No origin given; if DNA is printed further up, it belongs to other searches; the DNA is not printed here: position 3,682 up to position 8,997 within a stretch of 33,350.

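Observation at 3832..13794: Candidate uncharacterised respiratory or electron-transfer module: giant anchored multihaem cytochrome, cupredoxin, CoxB TM stub, ctaA-ctaB and an orphan ABC ATPase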

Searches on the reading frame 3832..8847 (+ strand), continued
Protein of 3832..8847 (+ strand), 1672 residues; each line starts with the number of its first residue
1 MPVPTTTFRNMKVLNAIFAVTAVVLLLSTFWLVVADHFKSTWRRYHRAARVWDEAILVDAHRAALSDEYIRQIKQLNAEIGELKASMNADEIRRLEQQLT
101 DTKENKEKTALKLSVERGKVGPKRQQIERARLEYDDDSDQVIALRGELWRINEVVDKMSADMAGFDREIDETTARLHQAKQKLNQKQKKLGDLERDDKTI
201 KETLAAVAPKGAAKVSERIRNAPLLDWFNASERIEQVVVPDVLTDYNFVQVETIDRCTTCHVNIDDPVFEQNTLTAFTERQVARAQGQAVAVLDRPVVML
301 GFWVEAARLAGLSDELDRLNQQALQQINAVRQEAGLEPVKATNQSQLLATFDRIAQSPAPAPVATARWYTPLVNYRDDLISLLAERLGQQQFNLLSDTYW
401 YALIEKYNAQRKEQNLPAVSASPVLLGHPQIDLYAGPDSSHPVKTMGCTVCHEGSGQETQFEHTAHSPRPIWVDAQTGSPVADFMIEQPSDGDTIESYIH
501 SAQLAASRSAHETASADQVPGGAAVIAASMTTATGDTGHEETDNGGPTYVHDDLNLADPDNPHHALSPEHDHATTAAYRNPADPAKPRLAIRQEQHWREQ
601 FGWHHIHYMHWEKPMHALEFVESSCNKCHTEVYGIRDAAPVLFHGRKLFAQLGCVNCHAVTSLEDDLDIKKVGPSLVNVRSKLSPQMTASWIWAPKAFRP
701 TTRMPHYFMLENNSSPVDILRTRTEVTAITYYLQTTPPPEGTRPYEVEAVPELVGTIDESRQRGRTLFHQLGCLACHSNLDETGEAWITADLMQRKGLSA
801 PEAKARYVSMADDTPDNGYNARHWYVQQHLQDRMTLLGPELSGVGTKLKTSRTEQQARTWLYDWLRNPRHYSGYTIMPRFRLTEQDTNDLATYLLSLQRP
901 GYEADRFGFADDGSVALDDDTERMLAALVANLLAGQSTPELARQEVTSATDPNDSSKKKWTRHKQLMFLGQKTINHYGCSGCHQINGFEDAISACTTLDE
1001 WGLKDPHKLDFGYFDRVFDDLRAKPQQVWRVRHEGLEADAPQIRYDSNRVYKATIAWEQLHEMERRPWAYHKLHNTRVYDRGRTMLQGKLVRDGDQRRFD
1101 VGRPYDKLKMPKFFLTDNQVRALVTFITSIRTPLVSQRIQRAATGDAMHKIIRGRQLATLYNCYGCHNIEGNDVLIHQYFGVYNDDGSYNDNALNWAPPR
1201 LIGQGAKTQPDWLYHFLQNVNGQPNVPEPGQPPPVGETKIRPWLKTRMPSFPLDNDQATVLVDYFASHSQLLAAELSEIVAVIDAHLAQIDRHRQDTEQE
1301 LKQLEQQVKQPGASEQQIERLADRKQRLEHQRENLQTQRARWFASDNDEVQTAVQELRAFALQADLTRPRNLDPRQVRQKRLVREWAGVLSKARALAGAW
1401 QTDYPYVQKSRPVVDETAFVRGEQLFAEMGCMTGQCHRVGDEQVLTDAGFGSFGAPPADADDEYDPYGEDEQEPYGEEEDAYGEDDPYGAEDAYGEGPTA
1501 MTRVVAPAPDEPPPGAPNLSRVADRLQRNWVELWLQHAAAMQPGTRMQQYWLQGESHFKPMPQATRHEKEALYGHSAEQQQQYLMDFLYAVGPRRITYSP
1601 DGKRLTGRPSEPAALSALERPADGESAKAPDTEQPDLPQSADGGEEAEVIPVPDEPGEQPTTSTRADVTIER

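Call 18: find_encoding_contigs(protein=P0001, flank=10000, max_places=3)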
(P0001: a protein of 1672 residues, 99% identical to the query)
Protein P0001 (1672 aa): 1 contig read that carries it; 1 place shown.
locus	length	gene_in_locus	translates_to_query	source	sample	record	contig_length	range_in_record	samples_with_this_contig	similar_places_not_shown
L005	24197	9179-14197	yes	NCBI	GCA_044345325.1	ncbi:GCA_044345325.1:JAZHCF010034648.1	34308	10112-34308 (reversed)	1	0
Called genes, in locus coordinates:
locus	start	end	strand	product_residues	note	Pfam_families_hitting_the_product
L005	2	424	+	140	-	?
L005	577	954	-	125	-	-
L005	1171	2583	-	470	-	PF13522:GATase_6, PF13537:GATase_7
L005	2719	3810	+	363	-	PF00730:HhH-GPD, PF00633:HHH, PF14815:NUDIX_4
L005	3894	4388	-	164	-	PF00571:CBS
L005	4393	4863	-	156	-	PF00571:CBS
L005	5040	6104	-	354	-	PF00217:ATP-gua_Ptrans, PF27454:McsB_C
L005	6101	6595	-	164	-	PF02151:UVR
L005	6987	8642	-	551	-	PF00682:HMGL-like, PF22617:HCS_D2, PF08502:LeuA_dimer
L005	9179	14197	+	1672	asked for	PF02433:FixO (faint), PF00034:Cytochrom_C (weak)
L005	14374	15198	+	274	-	PF09430:EMC7_beta-sandw (faint), PF17802:SpaA (weak)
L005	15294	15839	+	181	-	PF02790:COX2_TM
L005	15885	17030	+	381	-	PF02628:COX15-CtaA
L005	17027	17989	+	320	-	PF01040:UbiA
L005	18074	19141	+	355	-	PF00005:ABC_tran, PF13304:AAA_21 (weak)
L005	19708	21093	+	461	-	PF04715:, PF00425:Chorismate_bind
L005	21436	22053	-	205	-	PF08241:Methyltransf_11, PF08242:Methyltransf_12, PF13489:Methyltransf_23, PF13649:Methyltransf_25, PF13847:Methyltransf_31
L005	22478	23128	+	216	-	PF02397:Bac_transf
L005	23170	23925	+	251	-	PF02563:Poly_export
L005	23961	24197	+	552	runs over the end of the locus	-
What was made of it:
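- Tried and rejected: The 99% relative P0001 gave L005 instead (call 18).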

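Call 27: find_related_loci(query=A1, collection=genome_contigs, flank=10000)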
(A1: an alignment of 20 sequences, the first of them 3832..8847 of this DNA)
Query A1 (1672 aa) in genome_contigs; peptide patterns used: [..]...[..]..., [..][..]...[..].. (x = any residue, [..] = any of these).
177 stretches matched a pattern; 104 encode a relative of the query (tblastn E <= 1e-3); the best 80 are kept; 77 distinct loci.
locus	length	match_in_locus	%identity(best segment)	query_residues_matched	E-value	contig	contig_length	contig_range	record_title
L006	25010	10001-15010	46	1-1635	0e+0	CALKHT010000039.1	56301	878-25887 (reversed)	MAG TPA_asm: uncultured Phycisphaeraceae bacterium isolate SRR5251193_bin.59_CONCOCT_v1.1_MAG genome assembly, contig: E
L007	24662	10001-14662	45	1-1664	0e+0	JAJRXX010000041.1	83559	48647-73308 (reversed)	MAG: Planctomycetota bacterium isolate Dive96_bin3.198 k141_2879068, whole genome shotgun sequence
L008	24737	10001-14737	44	1-1664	0e+0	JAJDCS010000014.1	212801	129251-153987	MAG: Phycisphaeraceae bacterium isolate OFTM12 OFTM12_13, whole genome shotgun sequence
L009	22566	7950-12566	46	1-1619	0e+0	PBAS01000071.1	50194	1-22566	MAG: Phycisphaeraceae bacterium isolate SP4387 MHASMcontig_3249162, whole genome shotgun sequence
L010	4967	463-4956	47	1-1597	0e+0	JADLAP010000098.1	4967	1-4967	MAG: Phycisphaeraceae bacterium isolate SJ132 c_000000700813, whole genome shotgun sequence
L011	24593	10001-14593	45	1-1653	0e+0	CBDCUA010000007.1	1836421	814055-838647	MAG: Phycisphaeraceae bacterium isolate ab2f064c-c327-4047-8da2-9c7ef337f7e9 genome assembly, contig: contig_7, whole ge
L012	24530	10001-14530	44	1-1631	0e+0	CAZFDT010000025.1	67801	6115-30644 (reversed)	MAG TPA_asm: uncultured Phycisphaeraceae bacterium isolate binchicken_co350_112 genome assembly, contig: NODE_623_length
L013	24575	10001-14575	46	1-1647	0e+0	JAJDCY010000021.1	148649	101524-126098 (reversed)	MAG: Phycisphaeraceae bacterium isolate OFTM57 OFTM57_20, whole genome shotgun sequence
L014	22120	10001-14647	44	1-1630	0e+0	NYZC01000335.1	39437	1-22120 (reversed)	MAG: Phycisphaeraceae bacterium isolate ARS65 MHASMcontig_445535, whole genome shotgun sequence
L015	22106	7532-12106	43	1-1618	0e+0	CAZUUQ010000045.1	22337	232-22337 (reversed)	MAG TPA_asm: uncultured Phycisphaeraceae bacterium isolate SRP239054_co1_163 genome assembly, contig: NODE_1557_length_2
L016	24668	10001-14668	46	1-1647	0e+0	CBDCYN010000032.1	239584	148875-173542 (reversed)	MAG: Phycisphaeraceae bacterium isolate 2d72df3c-1958-40e7-af3c-25a6412fd2e5 genome assembly, contig: contig_32, whole g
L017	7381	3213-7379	45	1-1443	0e+0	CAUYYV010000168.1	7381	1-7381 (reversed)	MAG: Phycisphaerae bacterium isolate CB27_Tmax.91 genome assembly, contig: Ga0310121_10010262, whole genome shotgun sequ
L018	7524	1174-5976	41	1-1623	0e+0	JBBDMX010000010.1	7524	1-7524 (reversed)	MAG: Phycisphaeraceae bacterium isolate LejiaB_64_30 Lejia_B_12573_length_7524_cov_19, whole genome shotgun sequence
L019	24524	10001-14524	43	1-1611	0e+0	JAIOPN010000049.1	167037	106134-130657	MAG: Planctomycetota bacterium isolate LakeFargette_0920_ALND_MAG_66_46 LacPavin_0920_ALND_scaffold_692892, whole genome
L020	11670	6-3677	48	361-1621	0e+0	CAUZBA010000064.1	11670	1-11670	MAG: Phycisphaerae bacterium isolate CB11b_AW.97 genome assembly, contig: Ga0310124_10002916, whole genome shotgun seque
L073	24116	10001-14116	30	1-1594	5e-124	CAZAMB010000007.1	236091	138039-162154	MAG TPA_asm: uncultured Phycisphaera sp. isolate SRP323723_co1_85 genome assembly, contig: NODE_31_length_236091_cov_14.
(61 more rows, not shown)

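Call 45: search_solved_structures(query=A1, max_evalue=0.01)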
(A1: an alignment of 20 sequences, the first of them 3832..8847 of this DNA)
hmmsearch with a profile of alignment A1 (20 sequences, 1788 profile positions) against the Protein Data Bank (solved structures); distinct sequences matched with E-value up to 0.01: 7.
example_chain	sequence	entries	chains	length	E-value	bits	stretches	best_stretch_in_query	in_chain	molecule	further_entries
9g6b_B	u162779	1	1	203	0.00011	23.1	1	634-703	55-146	Cbb3-type cytochrome c oxidase subunit II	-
3mk7_B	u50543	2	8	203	0.00013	22.8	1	634-703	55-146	Cytochrome c oxidase, cbb3-type, subunit O | Cbb3-type cytochrome c oxidase subunit II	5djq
1h31_B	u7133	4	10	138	0.00015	22.7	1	634-701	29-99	CYTOCHROME C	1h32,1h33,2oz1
8smr_F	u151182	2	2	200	0.00021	22.2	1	634-715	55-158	Cbb3-type Cytochrome C oxidase subunit II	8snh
4lin_A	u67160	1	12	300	0.0016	19.3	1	64-199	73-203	Tail needle protein gp26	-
8qox_B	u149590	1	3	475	0.0056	17.4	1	108-208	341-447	Conserved membrane protein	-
4gkw_A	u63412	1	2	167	0.0068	17.2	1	60-209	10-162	Spindle assembly abnormal protein 6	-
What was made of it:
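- Closest known: Membrane-anchored electron-carrier cytochromes. Different: The only PDB sequence match is a CcoO/SoxX-like unit at residues 634-703 (call 45).
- Tried and rejected: The sequence profile against the PDB hit only a CcoO/SoxX-like unit and coiled-coil noise (call 45).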

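Call 74: search_protein_families(library=ncbifam, proteins=[L003:16386-17324:+, L003:17406-20372:+, L003:22673-23305:+, L003:23343-23708:+, L073:22312-23166:+], max_evalue=0.00001)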
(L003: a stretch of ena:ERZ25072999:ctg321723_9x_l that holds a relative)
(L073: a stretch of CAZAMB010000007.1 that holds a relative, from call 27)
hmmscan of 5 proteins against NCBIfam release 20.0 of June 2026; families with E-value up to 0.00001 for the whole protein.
L003:16386-17324:+ (313 aa): 5 families
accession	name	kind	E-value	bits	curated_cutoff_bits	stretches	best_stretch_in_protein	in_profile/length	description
TIGR02866.1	CoxB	equivalog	9.2e-42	142.9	147.7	2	50-243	7-167/202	cytochrome c oxidase subunit II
NF050117.1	aa3_CtaC_Actin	exception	5.1e-31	107.7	250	1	22-296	9-243/244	aa3-type cytochrome oxidase subunit II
TIGR01432.1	QOXA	equivalog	4.1e-18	65.5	240.95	1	50-156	28-135/227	cytochrome aa3 quinol oxidase subunit II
TIGR01433.1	CyoA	equivalog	2.2e-12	46.9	266.2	1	53-154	30-132/226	ubiquinol oxidase subunit II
NF007816.0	PRK10525.1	equivalog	2.6e-09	36.6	511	1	54-154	43-144/318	cytochrome o ubiquinol oxidase subunit II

L003:17406-20372:+ (989 aa): 7 families
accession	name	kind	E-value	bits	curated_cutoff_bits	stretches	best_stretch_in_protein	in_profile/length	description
TIGR02891.1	CtaD_CoxA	equivalog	1.2e-188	627.9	670.75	2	260-695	42-470/504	cytochrome c oxidase subunit I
NF050116.1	cyt_aa3_Actin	exception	1.2e-158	529.3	880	1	261-694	44-470/522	aa3-type cytochrome oxidase subunit I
TIGR02843.1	CyoB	equivalog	1.8e-127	426.5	1020.35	1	262-695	93-520/646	cytochrome o ubiquinol oxidase subunit I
TIGR02882.1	QoxB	equivalog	5.2e-125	418.3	1015.5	1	261-694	86-514/643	cytochrome aa3 quinol oxidase subunit I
NF011592.0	PRK15017.1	equivalog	1.4e-107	361.1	1271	1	262-680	94-506/663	cytochrome o ubiquinol oxidase subunit I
NF041075.1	quin_ox_SoxB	equivalog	2.1e-16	60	700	1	263-690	35-450/468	proton pump complex quinol oxidase subunit SoxB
TIGR00780.1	ccoN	equivalog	9.5e-07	28.1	583.15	1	449-647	201-404/474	cytochrome-c oxidase, cbb3-type subunit I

L003:22673-23305:+ (211 aa): 4 families
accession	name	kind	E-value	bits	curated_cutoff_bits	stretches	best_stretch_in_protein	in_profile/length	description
NF050119.1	aa3_CtaE_Actin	exception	2.1e-42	145.5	190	1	36-211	15-189/190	aa3-type cytochrome oxidase subunit III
TIGR02842.1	CyoC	equivalog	1.6e-30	106.8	223.75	1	35-211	4-177/180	cytochrome o ubiquinol oxidase subunit III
NF007944.0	PRK10663.1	equivalog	1.1e-27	97.2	340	1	34-211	27-201/204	cytochrome o ubiquinol oxidase subunit III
TIGR02897.1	QoxC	equivalog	1e-25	91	239.9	1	33-211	11-187/190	cytochrome aa3 quinol oxidase subunit III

L003:23343-23708:+ (122 aa): 1 family
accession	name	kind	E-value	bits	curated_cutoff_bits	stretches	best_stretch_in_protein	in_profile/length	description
TIGR02229.1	caa3_sub_IV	subfamily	4.4e-07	30.6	37.25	1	12-96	12-91/92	caa(3)-type oxidase, subunit IV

L073:22312-23166:+ (285 aa): 7 families
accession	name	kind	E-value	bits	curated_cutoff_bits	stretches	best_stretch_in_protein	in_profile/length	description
TIGR01247.1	drrB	subfamily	8.9e-53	179.4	223.05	1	38-274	1-229/236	daunorubicin resistance ABC transporter membrane protein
TIGR03861.1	phenyl_ABC_PedC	subfamily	9.3e-35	120.5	241.35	1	35-274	7-245/253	alcohol ABC transporter, permease protein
NF011648.0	PRK15066.1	subfamily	1.2e-14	54.5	225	1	28-282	6-250/257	ABC transporter permease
TIGR01291.1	nodJ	subfamily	1.5e-13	50.9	206.65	1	33-283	8-249/253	ABC-2 type transporter, NodJ family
NF038293.1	permease_SagH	equivalog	7e-12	44.8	450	1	93-274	184-364/370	SagH family ABC transporter permease subunit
TIGR03062.1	pip_yhgE_Cterm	subfamily_domain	5.2e-10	39.3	102.2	1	99-284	34-206/208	YhgE/Pip family protein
TIGR00025.1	Mtu_efflux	paralog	1.9e-07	30.9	146.9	1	76-276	27-229/238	ABC transporter efflux protein, DrrB family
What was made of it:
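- On A-family haem-copper (aa3-type) cytochrome c oxidase operon: Relatives have a 900-990-aa CtaD scoring 628 bits on TIGR02891 (call 74).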
